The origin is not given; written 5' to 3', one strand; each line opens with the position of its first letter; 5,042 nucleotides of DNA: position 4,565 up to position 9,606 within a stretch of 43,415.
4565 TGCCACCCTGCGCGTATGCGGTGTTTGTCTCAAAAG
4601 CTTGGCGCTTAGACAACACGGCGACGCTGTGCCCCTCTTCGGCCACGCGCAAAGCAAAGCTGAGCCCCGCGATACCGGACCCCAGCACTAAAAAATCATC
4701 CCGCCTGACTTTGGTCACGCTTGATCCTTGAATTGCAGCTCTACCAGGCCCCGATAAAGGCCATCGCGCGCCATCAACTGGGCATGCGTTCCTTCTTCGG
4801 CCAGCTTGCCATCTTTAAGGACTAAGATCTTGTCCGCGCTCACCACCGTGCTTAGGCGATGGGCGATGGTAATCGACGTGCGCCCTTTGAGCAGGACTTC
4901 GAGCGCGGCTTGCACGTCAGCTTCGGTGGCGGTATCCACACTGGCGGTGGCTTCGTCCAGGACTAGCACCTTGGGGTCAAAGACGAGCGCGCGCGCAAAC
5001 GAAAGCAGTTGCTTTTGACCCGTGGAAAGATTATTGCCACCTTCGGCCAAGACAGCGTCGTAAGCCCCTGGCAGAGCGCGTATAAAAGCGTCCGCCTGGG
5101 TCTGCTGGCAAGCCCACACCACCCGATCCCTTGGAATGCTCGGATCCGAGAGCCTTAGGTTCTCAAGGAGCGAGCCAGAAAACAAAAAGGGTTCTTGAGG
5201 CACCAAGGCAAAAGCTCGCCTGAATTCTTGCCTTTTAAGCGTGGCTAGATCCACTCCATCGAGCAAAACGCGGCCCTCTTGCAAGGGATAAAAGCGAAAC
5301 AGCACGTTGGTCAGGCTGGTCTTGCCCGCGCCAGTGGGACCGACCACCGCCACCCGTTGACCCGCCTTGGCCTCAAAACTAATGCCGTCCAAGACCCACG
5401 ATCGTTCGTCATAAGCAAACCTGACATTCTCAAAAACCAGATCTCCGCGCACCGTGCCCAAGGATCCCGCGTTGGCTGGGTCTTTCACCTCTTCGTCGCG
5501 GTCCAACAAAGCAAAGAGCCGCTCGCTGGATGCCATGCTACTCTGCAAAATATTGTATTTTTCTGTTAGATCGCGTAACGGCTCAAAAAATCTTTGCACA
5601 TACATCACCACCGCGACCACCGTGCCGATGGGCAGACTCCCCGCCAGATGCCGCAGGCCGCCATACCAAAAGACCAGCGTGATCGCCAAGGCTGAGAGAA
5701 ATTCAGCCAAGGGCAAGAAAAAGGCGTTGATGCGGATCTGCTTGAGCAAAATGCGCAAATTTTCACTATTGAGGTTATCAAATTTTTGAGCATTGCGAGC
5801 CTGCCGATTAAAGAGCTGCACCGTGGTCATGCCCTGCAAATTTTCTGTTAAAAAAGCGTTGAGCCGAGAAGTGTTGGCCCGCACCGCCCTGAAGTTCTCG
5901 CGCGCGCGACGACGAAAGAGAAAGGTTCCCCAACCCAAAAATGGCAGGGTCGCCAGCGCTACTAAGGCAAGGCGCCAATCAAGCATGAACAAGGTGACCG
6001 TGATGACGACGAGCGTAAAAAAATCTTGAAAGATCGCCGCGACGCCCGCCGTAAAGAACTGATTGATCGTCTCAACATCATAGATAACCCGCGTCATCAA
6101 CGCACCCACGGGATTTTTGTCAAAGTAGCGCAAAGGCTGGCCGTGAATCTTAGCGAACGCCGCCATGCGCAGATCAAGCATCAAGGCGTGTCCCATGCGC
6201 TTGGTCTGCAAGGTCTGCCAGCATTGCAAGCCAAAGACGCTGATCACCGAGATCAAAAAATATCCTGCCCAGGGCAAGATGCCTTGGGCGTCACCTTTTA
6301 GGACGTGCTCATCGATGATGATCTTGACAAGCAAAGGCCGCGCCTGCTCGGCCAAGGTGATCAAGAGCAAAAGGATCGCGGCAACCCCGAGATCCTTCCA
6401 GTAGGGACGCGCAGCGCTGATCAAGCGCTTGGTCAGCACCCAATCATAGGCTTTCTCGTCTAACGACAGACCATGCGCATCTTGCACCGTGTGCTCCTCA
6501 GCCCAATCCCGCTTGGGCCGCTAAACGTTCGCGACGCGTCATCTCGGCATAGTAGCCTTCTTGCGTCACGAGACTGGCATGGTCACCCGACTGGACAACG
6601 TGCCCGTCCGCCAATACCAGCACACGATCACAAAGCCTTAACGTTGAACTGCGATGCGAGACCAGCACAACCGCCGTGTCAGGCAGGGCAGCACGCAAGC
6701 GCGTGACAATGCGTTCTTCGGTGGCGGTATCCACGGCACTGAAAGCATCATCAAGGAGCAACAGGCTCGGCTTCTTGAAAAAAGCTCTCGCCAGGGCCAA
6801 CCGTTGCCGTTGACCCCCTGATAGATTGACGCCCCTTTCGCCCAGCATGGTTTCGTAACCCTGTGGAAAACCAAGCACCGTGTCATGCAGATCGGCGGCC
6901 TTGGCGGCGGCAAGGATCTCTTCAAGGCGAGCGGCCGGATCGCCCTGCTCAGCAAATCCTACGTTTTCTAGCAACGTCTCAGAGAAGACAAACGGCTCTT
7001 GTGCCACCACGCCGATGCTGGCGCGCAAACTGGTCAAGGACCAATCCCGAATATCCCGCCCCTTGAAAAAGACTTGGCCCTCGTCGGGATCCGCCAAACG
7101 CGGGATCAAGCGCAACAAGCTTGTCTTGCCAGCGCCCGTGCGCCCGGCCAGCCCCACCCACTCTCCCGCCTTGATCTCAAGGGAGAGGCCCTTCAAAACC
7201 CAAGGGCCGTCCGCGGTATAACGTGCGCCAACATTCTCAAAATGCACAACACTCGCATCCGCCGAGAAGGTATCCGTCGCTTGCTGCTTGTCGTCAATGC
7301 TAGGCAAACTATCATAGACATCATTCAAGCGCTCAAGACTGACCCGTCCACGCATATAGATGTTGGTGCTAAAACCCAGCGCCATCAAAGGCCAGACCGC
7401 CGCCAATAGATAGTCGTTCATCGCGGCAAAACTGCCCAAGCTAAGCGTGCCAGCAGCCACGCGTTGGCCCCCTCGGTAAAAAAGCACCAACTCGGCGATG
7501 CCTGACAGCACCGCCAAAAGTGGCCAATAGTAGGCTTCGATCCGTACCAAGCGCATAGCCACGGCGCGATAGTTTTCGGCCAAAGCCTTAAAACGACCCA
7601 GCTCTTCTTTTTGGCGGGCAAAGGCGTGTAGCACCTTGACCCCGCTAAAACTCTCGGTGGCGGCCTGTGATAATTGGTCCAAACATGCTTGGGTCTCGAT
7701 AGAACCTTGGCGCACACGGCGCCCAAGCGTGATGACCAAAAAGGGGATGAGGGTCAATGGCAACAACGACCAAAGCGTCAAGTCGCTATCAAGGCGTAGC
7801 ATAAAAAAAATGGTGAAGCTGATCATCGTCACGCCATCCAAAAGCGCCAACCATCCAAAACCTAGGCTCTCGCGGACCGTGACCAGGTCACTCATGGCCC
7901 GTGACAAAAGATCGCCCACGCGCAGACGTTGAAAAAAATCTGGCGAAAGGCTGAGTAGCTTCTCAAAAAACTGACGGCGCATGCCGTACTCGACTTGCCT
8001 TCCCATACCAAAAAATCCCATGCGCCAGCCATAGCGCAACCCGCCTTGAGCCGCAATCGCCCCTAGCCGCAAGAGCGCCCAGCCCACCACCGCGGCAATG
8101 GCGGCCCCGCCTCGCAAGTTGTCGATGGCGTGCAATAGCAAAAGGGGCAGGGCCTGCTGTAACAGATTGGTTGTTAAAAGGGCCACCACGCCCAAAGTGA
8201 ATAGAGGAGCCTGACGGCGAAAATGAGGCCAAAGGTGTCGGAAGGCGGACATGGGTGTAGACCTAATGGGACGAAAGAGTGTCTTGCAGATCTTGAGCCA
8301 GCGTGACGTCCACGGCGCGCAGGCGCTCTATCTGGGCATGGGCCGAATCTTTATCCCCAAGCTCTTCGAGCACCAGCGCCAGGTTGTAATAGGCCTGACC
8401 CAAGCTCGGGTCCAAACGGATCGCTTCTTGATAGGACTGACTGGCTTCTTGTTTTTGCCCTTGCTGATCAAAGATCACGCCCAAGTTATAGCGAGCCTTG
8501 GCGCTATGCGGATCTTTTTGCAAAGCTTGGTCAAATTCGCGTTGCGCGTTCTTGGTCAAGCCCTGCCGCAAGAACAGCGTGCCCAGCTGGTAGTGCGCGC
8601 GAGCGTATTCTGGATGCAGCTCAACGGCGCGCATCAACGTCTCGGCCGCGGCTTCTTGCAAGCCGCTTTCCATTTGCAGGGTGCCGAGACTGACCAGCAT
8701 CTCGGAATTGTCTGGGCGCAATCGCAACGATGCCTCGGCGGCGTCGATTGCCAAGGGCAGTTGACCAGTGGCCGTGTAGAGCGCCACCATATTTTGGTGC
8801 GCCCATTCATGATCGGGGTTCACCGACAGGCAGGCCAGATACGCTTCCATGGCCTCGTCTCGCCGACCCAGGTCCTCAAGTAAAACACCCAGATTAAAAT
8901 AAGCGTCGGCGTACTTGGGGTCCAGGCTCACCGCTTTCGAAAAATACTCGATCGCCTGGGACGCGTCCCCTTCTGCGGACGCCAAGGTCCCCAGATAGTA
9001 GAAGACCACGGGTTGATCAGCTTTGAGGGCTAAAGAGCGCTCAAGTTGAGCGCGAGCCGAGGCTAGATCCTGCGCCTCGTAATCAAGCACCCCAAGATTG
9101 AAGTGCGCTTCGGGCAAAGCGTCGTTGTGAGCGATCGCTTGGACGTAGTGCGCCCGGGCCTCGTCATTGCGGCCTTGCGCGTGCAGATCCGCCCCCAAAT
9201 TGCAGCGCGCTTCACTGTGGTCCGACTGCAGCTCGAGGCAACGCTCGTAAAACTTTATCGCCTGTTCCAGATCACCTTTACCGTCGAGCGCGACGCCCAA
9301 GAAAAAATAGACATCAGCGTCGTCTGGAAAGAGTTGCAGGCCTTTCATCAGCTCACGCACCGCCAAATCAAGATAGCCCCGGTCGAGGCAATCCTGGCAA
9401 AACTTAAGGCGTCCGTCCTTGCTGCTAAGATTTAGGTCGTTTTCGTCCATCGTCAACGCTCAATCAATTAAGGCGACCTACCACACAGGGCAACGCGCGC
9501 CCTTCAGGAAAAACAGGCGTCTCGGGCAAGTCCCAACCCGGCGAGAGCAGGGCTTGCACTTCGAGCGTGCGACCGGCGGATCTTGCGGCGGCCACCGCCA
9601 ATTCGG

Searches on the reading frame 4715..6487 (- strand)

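Call 40: search_protein_families(library=pfam, proteins=[window:4715-6487:-], max_evalue=0.00001)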
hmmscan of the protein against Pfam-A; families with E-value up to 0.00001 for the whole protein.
window:4715-6487:- (590 aa): 2 families
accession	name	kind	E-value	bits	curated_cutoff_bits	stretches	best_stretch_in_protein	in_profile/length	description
PF00664.28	ABC_membrane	-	1.7e-50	172.7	28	1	34-303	2-273/274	ABC transporter transmembrane region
PF00005.33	ABC_tran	-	3.9e-28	99.2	25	1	366-515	1-137/137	ABC transporter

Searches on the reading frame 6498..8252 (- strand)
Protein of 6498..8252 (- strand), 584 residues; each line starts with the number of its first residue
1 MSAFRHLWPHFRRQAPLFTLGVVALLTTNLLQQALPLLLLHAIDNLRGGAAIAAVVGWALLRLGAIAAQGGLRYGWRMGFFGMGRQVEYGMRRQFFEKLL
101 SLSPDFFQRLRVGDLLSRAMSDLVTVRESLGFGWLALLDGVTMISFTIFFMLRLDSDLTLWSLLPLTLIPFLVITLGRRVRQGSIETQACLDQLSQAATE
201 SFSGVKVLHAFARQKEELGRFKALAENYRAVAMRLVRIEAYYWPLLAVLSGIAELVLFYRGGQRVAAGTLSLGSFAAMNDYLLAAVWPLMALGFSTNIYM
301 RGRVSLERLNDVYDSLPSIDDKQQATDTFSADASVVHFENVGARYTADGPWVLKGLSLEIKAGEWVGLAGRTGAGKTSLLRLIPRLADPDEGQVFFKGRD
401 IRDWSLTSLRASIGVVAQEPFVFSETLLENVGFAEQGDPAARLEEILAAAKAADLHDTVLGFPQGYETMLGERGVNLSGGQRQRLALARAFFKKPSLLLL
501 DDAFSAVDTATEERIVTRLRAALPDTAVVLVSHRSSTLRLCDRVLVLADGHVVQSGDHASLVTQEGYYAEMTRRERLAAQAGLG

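Call 40: search_protein_families(library=pfam, proteins=[window:6498-8252:-], max_evalue=0.00001)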
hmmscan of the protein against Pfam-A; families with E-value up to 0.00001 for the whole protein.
window:6498-8252:- (584 aa): 2 families
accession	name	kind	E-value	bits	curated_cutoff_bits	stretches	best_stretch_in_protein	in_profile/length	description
PF00664.28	ABC_membrane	-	4.2e-33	115.6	28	1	19-288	2-273/274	ABC transporter transmembrane region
PF00005.33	ABC_tran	-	6.9e-32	111.4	25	1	353-504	1-136/137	ABC transporter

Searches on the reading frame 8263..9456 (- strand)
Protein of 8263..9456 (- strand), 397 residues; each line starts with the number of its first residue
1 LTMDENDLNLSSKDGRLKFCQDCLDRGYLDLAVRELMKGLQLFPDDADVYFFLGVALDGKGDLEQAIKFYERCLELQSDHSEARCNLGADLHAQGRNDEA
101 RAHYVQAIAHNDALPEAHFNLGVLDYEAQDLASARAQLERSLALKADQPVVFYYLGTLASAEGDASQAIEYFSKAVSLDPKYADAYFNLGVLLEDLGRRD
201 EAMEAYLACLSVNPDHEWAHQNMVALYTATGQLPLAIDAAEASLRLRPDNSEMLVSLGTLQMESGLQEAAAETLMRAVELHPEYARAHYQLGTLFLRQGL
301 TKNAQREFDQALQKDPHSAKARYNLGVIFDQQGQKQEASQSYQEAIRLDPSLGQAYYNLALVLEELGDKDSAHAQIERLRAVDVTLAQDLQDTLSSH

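Call 40: search_protein_families(library=pfam, proteins=[window:8263-9456:-], max_evalue=0.00001)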
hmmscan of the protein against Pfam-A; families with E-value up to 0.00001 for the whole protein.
window:8263-9456:- (397 aa): 24 families
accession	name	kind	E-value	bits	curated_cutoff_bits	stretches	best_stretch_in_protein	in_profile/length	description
PF13414.12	TPR_11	-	6.7e-58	192.6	26.8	4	331-367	6-42/42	TPR repeat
PF00515.34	TPR_1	-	1.1e-54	180.6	27.8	3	319-351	1-33/34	Tetratricopeptide repeat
PF07719.23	TPR_2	-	5e-54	176.4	27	2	319-351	1-33/34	Tetratricopeptide repeat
PF13181.12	TPR_8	-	2.3e-50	164.9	25.7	3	183-216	1-34/34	Tetratricopeptide repeat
PF13431.12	TPR_17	-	7e-46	151.1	24.4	1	171-202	1-32/34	Tetratricopeptide repeat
PF13432.12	TPR_16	-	4.5e-41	139.3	32.7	2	289-351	1-63/65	Tetratricopeptide repeat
PF14559.12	TPR_19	-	1.3e-36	125.2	25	2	161-217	3-60/68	Tetratricopeptide repeat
PF13428.12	TPR_14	-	1.1e-35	118.8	23.5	0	286-326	2-42/44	Tetratricopeptide repeat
PF13424.12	TPR_12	-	1.7e-31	108.7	30.1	2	49-109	5-73/77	Tetratricopeptide repeat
PF13174.12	TPR_6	-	4.9e-25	86.9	26.3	0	184-215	1-32/33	Tetratricopeptide repeat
PF23914.1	TPR_CcmH_CycH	-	2.1e-17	63.8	42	0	226-317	59-153/158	Cytochrome c-type biogenesis protein H TPR domain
PF13176.12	TPR_7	-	2.5e-17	61.8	27.9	0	323-351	3-33/36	Tetratricopeptide repeat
PF13371.12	TPR_9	-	5e-15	55.7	35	0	158-220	4-66/73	Tetratricopeptide repeat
PF24575.1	TPR_Slam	-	1.1e-14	55.2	35.2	0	323-375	51-103/104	Surface lipoprotein assembly modifier, N-terminal TPR repeats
PF13374.12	TPR_10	-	1.6e-13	50.6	27.5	0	83-109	4-30/42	Tetratricopeptide repeat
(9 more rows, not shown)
